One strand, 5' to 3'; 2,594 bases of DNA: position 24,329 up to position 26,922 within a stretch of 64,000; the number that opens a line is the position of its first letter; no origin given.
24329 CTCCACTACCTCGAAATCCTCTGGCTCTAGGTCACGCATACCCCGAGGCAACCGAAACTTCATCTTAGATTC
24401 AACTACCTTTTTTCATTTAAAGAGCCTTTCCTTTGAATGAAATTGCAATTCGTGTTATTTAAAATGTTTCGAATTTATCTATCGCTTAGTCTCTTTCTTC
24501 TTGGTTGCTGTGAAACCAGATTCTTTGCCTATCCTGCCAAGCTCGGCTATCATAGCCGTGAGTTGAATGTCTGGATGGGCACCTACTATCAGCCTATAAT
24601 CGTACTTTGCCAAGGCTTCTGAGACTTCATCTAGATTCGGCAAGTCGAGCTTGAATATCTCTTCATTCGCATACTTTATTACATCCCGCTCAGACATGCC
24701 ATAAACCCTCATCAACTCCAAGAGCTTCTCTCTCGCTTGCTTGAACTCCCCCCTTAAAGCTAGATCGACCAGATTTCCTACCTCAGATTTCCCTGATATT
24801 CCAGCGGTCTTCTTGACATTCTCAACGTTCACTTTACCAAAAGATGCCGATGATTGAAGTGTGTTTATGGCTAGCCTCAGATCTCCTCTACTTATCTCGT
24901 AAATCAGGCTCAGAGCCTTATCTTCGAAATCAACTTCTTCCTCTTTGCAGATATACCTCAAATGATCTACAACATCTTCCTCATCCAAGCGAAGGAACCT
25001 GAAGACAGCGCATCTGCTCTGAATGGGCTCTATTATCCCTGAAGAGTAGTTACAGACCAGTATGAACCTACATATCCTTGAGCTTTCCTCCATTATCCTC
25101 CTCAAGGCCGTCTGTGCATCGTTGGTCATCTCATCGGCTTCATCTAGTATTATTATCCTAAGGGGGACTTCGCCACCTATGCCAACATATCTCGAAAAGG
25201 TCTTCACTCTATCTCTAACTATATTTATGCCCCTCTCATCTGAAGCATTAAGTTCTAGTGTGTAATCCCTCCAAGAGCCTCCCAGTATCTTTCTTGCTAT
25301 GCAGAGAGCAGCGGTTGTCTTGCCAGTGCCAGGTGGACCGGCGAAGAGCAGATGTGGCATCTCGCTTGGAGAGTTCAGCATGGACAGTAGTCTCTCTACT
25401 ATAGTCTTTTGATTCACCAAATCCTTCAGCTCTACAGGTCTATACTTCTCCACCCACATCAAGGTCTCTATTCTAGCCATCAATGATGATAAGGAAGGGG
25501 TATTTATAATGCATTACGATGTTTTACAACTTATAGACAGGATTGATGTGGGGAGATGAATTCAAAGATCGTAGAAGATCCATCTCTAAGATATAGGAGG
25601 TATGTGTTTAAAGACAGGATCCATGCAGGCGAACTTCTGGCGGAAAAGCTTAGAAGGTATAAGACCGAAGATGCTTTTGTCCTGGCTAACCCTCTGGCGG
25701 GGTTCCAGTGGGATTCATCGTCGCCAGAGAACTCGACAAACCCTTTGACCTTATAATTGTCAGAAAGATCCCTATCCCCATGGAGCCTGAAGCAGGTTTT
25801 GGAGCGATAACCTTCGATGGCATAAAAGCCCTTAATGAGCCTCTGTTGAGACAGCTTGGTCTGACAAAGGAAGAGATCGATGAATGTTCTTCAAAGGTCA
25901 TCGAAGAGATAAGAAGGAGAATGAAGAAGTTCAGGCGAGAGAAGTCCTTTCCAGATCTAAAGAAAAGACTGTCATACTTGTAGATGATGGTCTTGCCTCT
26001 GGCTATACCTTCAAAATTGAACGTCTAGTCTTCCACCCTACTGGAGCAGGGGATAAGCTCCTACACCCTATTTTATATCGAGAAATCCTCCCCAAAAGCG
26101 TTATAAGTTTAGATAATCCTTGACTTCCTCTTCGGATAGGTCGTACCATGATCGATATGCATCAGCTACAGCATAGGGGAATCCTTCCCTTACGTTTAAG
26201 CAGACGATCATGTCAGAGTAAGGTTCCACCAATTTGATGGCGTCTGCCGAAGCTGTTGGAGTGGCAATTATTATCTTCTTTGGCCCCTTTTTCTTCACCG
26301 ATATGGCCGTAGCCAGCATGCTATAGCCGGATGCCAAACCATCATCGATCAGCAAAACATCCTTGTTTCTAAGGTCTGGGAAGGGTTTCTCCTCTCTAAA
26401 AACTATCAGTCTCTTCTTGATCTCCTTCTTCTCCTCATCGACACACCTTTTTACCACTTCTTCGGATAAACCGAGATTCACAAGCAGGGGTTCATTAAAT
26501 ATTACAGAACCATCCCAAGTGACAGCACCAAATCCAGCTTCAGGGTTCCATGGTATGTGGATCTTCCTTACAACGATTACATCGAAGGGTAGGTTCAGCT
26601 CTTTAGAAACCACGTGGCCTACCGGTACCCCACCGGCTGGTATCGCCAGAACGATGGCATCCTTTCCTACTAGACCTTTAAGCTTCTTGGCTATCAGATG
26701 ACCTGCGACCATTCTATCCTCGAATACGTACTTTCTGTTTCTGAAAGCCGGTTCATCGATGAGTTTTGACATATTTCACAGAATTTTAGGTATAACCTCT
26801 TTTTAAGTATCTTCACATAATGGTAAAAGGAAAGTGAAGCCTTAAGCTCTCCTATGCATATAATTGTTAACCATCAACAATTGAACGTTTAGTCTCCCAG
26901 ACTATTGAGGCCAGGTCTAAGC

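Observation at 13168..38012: Dispersed family of ~50-nt elements with conserved blocks and a covarying hairpin (candidate sRNA genes or a mobile terminator module)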

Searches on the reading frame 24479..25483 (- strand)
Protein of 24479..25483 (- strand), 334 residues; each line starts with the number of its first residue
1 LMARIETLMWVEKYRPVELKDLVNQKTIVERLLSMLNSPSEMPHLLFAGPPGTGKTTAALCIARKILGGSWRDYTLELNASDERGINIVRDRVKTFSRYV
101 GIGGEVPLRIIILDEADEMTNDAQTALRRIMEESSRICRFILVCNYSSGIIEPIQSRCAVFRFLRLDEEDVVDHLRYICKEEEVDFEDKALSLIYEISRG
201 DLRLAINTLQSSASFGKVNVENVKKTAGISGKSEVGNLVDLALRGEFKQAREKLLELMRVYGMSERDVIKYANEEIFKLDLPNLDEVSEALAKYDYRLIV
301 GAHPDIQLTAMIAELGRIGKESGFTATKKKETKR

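Call 35: search_protein_families(library=pfam, proteins=[window:24479-25483:-], max_evalue=0.001)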
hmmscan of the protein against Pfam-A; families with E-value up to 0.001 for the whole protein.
window:24479-25483:- (334 aa): 16 families
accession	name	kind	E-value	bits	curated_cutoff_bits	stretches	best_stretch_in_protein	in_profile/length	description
PF00004.35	AAA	-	4.8e-13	50.1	21.2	1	45-164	1-129/131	ATPase family associated with various cellular activities (AAA)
PF08542.16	Rep_fac_C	-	1e-11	45.5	23.6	1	233-313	4-87/88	Replication factor C C-terminal domain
PF13177.12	DNA_pol3_delta2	-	1.8e-11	44.7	27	1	65-165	62-159/161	DNA polymerase III, delta subunit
PF21960.2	RCF1-5-like_lid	-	6e-10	39.4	27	1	175-213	3-42/43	RCF1/5-like, AAA+ ATPase lid domain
PF05496.18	RuvB_N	-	7.5e-06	26.2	27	1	15-66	2-57/159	Holliday junction DNA helicase RuvB P-loop domain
PF03215.21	Rad17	-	1e-05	26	23.8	1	9-79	8-81/186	Rad17 P-loop domain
PF13401.12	AAA_22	-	1.8e-05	25.5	27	0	108-144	85-122/130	AAA domain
PF07726.17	AAA_3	-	4.6e-05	23.8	27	1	44-134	1-89/131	ATPase family associated with various cellular activities (AAA)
PF13191.12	AAA_16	-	6.9e-05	23.8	32.6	0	29-68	9-50/167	AAA ATPase domain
PF22608.2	DNAX_ATPase_lid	-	0.00019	21.6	27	1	171-204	2-35/49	DNA polymerase III clamp loader subunit, ATPase lid domain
PF25199.1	nSTAND_NTPase5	-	0.00025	21.3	34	1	27-146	23-134/145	Novel STAND NTPase 5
PF07728.20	AAA_5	-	0.00048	20.6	22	0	44-135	1-94/139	AAA domain (dynein-related subfamily)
PF16193.11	AAA_assoc_2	-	0.00059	20.5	34.3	0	181-218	2-39/81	AAA C-terminal domain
PF01078.27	Mg_chelatase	-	0.00071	19.5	20.3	0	44-68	24-47/207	Magnesium chelatase, subunit ChlI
PF00270.35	DEAD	-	0.00082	19.6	26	0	108-134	118-145/167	DEAD/DEAH box helicase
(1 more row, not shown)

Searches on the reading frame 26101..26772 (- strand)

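Call 35: search_protein_families(library=pfam, proteins=[window:26101-26772:-], max_evalue=0.001)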
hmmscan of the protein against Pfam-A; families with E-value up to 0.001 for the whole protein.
window:26101-26772:- (223 aa): 1 family
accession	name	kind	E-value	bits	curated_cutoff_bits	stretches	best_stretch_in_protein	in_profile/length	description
PF00156.33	Pribosyltran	-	1.7e-15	57.1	26.3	2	123-195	69-144/158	Phosphoribosyl transferase domain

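Call 80: search_protein_families(library=ncbifam, proteins=[window:26101-26772:-], max_evalue=0.01)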
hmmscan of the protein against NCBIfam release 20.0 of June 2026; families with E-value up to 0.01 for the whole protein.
window:26101-26772:- (223 aa): 10 families
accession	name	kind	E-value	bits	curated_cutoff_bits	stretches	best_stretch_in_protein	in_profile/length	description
TIGR01251.1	ribP_PPkin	subfamily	6.9e-07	28.5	113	1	127-171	201-245/309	ribose-phosphate diphosphokinase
NF005299.0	PRK06827.1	subfamily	4.5e-06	25.6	327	1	133-172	262-301/383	phosphoribosylpyrophosphate synthetase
NF006605.0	PRK09162.1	equivalog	4e-05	23.1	181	1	87-176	50-138/183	hypoxanthine-guanine phosphoribosyltransferase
NF005592.0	PRK07322.1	subfamily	0.00014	21.3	143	0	129-163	113-147/180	adenine phosphoribosyltransferase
NF001097.0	PRK00129.1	equivalog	0.00018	21.3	114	1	129-184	117-172/209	uracil phosphoribosyltransferase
NF002095.0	PRK00934.1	equivalog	0.00032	19.9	296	1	115-171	193-240/287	ribose-phosphate diphosphokinase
TIGR01091.1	upp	equivalog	0.00066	19.4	208.35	1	132-184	117-170/207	uracil phosphoribosyltransferase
NF002620.0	PRK02277.1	subfamily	0.00098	18.8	115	0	129-170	134-177/201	orotate phosphoribosyltransferase-like protein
TIGR01203.1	HGPRTase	equivalog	0.0023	17.7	150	1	133-171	82-120/167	hypoxanthine phosphoribosyltransferase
NF002320.0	PRK01259.1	subfamily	0.0042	16.5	297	0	133-171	211-249/316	ribose-phosphate diphosphokinase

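Call 81: search_protein_families(library=padloc, proteins=[window:26101-26772:-], max_evalue=0.01)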
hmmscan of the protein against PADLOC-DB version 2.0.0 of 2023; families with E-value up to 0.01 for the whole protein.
window:26101-26772:- (223 aa): 1 family
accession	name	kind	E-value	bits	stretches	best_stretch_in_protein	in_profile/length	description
PDLC03962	ShosT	-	0.00038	18.4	1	132-171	167-207/237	-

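Call 82: search_protein_families(library=phrogs, proteins=[window:26101-26772:-], max_evalue=0.01)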
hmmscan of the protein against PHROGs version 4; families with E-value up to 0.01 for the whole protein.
window:26101-26772:- (223 aa): 0 families
